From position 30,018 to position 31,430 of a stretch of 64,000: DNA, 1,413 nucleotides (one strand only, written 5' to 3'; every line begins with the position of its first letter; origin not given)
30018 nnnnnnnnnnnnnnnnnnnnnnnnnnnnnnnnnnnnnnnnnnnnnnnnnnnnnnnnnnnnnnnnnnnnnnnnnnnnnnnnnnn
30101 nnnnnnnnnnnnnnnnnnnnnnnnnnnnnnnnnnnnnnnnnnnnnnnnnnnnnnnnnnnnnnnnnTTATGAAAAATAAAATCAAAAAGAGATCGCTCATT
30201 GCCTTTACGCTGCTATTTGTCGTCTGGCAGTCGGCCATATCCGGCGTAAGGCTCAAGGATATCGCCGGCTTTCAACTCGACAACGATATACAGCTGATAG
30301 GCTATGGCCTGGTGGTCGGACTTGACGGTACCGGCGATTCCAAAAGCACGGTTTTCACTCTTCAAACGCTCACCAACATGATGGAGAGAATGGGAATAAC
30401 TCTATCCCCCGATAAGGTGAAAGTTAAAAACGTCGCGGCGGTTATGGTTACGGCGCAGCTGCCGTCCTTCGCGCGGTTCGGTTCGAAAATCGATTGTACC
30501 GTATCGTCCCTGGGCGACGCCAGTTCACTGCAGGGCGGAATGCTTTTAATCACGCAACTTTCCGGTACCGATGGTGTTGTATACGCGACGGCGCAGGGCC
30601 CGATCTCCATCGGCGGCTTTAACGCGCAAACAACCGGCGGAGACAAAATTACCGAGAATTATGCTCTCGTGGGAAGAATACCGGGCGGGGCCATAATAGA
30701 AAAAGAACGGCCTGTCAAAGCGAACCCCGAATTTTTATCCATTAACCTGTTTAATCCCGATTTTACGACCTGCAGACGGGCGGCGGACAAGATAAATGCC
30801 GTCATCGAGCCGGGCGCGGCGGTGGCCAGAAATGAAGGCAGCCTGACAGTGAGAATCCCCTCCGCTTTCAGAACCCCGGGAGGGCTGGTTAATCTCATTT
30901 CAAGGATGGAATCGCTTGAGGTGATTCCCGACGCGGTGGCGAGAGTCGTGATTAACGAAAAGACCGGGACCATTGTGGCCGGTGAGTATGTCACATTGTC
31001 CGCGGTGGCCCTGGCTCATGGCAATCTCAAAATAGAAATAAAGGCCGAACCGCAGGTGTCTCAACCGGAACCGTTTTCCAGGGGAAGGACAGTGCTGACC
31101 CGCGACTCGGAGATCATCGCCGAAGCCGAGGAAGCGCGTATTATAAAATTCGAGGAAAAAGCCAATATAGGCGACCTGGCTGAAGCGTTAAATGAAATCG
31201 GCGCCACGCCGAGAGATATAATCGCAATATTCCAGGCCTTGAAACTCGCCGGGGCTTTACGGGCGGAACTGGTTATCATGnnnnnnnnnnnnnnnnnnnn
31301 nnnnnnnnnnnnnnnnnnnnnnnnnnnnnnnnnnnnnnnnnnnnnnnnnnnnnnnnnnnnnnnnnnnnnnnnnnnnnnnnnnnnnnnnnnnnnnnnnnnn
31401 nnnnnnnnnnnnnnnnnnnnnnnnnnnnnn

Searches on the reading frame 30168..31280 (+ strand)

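Call 16: search_protein_families(library=pfam, proteins=[window:30168-31280:+], max_evalue=0.00001)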
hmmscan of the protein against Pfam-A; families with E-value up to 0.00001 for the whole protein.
window:30168-31280:+ (371 aa): 1 family
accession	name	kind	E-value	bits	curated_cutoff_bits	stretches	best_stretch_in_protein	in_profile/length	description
PF02119.21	FlgI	-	2.7e-126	421.6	25.3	1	28-370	1-343/343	Flagellar P-ring protein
